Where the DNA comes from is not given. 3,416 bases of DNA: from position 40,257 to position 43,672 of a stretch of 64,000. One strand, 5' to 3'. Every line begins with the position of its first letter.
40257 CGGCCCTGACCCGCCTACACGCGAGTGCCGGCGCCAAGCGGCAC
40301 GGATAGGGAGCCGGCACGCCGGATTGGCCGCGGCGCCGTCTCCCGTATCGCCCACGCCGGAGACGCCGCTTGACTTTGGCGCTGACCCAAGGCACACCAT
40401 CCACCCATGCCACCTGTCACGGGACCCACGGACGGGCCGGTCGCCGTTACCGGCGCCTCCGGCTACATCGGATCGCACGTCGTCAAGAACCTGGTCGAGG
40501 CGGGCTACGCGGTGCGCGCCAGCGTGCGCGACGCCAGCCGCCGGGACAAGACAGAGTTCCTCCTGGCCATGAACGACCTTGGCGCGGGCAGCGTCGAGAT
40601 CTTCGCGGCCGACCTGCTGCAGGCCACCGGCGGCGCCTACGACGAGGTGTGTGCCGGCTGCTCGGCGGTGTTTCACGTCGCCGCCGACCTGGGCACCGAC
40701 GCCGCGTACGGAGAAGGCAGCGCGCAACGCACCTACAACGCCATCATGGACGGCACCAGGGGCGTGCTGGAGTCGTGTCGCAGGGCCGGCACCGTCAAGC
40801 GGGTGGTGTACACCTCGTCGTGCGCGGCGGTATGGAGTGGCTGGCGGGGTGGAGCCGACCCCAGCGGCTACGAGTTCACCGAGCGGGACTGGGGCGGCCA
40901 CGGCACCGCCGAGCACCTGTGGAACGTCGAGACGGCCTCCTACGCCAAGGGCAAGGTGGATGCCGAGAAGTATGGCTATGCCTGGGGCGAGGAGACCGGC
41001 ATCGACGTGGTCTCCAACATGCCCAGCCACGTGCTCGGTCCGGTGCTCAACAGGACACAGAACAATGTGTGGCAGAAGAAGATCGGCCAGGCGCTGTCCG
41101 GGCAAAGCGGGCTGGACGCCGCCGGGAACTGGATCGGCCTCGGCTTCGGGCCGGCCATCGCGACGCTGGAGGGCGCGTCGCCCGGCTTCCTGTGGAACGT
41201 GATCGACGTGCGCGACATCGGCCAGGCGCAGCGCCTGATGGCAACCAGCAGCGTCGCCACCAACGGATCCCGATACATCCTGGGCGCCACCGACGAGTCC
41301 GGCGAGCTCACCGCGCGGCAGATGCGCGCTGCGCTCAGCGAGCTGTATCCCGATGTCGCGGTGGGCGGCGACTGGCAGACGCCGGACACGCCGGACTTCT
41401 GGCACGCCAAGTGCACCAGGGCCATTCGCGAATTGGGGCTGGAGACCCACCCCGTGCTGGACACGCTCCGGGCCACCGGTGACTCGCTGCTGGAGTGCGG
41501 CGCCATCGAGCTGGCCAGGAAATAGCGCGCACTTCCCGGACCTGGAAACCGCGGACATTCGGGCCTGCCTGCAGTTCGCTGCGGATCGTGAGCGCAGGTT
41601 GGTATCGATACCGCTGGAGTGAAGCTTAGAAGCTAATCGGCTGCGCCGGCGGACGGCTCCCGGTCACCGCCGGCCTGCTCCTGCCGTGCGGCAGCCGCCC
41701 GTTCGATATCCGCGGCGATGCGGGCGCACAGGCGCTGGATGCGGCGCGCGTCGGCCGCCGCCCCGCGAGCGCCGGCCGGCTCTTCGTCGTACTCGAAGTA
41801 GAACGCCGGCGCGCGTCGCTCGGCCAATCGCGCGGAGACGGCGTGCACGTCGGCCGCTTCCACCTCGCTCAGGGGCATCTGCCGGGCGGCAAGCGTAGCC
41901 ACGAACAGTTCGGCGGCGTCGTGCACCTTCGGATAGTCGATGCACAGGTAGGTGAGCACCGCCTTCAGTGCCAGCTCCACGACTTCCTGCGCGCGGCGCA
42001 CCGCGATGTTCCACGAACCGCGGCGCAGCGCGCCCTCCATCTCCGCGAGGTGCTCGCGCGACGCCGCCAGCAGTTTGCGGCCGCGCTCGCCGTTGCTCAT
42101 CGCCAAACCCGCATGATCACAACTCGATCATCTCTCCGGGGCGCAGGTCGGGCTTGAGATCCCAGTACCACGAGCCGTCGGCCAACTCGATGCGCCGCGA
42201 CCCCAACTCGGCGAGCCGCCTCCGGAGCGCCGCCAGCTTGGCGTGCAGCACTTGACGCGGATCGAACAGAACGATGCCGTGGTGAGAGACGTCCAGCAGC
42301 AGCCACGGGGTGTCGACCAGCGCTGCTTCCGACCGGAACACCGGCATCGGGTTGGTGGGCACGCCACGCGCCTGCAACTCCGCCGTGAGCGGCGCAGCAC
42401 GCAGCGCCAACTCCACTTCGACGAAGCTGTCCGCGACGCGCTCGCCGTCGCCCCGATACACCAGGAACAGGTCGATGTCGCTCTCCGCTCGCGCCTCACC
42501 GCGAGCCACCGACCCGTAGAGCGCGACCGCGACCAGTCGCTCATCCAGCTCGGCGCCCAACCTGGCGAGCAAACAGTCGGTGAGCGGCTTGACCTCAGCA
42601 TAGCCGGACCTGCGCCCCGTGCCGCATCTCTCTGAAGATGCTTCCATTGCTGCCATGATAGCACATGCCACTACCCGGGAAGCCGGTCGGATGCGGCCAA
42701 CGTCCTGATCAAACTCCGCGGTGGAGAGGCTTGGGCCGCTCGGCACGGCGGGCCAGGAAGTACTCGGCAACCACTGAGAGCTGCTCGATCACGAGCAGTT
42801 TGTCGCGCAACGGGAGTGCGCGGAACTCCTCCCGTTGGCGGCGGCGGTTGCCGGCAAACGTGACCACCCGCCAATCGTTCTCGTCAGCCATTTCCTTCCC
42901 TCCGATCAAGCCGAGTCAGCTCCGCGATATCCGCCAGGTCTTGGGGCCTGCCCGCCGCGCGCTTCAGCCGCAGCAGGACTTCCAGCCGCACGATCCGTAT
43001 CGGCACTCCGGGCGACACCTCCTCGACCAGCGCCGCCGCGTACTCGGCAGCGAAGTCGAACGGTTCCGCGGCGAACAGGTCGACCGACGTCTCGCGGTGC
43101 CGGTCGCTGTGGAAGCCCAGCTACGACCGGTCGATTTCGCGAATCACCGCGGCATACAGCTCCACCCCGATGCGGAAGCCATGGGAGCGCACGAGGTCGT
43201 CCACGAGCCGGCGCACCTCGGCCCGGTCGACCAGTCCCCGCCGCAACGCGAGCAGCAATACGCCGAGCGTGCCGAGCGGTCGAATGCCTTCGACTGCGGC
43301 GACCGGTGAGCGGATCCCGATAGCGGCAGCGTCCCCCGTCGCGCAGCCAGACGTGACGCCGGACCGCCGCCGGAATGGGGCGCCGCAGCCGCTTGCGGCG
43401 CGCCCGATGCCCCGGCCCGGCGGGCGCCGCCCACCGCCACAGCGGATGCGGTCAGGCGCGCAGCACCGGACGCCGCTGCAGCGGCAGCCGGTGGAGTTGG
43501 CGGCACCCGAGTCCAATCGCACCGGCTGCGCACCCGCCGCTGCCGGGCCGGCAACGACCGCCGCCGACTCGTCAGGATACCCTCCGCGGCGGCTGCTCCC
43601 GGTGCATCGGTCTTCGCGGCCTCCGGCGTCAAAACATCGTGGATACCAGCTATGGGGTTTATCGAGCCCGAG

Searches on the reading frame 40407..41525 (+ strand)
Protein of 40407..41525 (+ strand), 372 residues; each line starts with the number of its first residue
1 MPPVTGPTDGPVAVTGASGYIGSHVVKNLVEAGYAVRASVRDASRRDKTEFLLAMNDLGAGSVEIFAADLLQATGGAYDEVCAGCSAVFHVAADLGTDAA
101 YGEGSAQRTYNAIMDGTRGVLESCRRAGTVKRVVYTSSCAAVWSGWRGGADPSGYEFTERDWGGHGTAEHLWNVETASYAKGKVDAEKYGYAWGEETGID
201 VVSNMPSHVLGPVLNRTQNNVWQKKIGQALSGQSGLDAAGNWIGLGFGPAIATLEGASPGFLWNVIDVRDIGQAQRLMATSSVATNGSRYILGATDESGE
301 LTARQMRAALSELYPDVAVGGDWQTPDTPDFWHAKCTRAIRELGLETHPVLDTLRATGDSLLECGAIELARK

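Call 41: search_protein_families(library=pfam, max_evalue=0.01, proteins=[window:40407-41525:+])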
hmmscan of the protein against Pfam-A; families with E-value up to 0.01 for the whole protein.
window:40407-41525:+ (372 aa): 7 families
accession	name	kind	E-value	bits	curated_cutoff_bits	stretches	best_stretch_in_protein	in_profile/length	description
PF01370.27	Epimerase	-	4.8e-21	75.7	20.9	1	12-233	1-197/240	NAD dependent epimerase/dehydratase family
PF01073.25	3Beta_HSD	-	4.2e-15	55.9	22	1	13-145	1-123/280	3-beta hydroxysteroid dehydrogenase/isomerase family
PF13460.12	NAD_binding_10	-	2.6e-11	44.2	27.2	1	16-141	1-101/184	NAD(P)H-binding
PF05368.20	NmrA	-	5.2e-10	39.8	27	1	11-138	4-107/298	NmrA-like family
PF16363.11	GDP_Man_Dehyd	-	1.1e-09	38.7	27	1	14-212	2-186/332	GDP-mannose 4,6 dehydratase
PF07993.18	NAD_binding_4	-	2.2e-09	37.3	20.1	1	14-211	1-209/258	Male sterility protein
PF08659.16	KR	-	0.0001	22.7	22.6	1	12-144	3-142/180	KR domain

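Call 66: find_encoding_contigs(protein=window:40407-41525:+, flank=4000, max_places=8)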
Protein window:40407-41525:+ (372 aa): 4 contigs read that carry it; 4 places shown.
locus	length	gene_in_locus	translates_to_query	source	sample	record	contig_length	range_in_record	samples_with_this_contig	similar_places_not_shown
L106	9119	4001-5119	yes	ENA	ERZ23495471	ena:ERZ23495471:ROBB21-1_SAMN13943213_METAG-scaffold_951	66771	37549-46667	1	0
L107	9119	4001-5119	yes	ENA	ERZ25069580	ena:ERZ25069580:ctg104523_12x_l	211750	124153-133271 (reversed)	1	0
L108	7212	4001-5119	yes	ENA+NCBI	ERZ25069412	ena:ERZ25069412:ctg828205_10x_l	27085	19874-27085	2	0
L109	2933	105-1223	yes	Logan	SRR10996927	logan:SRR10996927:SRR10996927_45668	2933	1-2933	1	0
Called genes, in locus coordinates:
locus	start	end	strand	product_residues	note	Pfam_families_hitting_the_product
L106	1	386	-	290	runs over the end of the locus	PF12911:OppC_N (weak), PF00528:BPD_transp_1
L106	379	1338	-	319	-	PF19300:BPD_transp_1_N (weak), PF00528:BPD_transp_1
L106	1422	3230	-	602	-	PF00496:SBP_bac_5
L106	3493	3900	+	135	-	PF05534:HicB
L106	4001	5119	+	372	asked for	PF01370:Epimerase, PF05368:NmrA, PF01073:3Beta_HSD, PF07993:NAD_binding_4, PF13460:NAD_binding_10, PF16363:GDP_Man_Dehyd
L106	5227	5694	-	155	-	PF05168:HEPN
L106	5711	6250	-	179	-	PF01909:NTP_transf_2, PF18765:Polbeta (weak)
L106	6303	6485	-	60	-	-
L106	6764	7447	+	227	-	-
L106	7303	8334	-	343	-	PF04116:FA_hydroxylase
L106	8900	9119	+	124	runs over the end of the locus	PF05534:HicB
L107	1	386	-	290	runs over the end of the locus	PF12911:OppC_N (weak), PF00528:BPD_transp_1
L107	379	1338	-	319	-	PF19300:BPD_transp_1_N (weak), PF00528:BPD_transp_1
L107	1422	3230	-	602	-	PF00496:SBP_bac_5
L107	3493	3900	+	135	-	PF05534:HicB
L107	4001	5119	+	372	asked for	PF01370:Epimerase, PF05368:NmrA, PF01073:3Beta_HSD, PF07993:NAD_binding_4, PF13460:NAD_binding_10, PF16363:GDP_Man_Dehyd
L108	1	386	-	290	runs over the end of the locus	PF12911:OppC_N (weak), PF00528:BPD_transp_1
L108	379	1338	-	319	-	PF19300:BPD_transp_1_N (weak), PF00528:BPD_transp_1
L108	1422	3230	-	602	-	PF00496:SBP_bac_5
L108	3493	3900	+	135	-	PF05534:HicB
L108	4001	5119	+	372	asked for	PF01370:Epimerase, PF05368:NmrA, PF01073:3Beta_HSD, PF07993:NAD_binding_4, PF13460:NAD_binding_10, PF16363:GDP_Man_Dehyd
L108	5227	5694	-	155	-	PF05168:HEPN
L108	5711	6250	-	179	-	PF01909:NTP_transf_2, PF18765:Polbeta (weak)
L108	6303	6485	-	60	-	-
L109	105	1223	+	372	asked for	PF01370:Epimerase, PF05368:NmrA, PF01073:3Beta_HSD, PF07993:NAD_binding_4, PF13460:NAD_binding_10, PF16363:GDP_Man_Dehyd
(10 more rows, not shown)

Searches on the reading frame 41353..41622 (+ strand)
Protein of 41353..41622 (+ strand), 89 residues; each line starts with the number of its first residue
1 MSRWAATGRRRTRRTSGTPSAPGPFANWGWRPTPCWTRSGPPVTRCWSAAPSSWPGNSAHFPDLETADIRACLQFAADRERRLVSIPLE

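Call 41: search_protein_families(library=pfam, max_evalue=0.01, proteins=[window:41353-41622:+])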
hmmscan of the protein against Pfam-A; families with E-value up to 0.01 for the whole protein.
window:41353-41622:+ (89 aa): 1 family
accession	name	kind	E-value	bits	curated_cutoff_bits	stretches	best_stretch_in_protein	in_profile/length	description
PF04255.20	DUF433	-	0.0079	16.4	23.6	0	59-76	39-56/56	Protein of unknown function (DUF433)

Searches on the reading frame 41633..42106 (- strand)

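Call 41: search_protein_families(library=pfam, max_evalue=0.01, proteins=[window:41633-42106:-])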
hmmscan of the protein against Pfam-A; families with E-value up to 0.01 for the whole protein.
window:41633-42106:- (157 aa): 1 family
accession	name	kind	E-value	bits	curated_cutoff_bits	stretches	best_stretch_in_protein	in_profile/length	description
PF05168.19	HEPN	-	2.4e-13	50.7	22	1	11-127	3-114/117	HEPN domain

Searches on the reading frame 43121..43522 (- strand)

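Call 41: search_protein_families(library=pfam, max_evalue=0.01, proteins=[window:43121-43522:-])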
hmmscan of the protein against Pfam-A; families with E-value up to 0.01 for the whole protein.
window:43121-43522:- (133 aa): 1 family
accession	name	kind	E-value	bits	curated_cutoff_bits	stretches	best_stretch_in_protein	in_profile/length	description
PF11848.13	DUF3368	-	9.7e-12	45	27.3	1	84-129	3-45/46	Domain of unknown function (DUF3368)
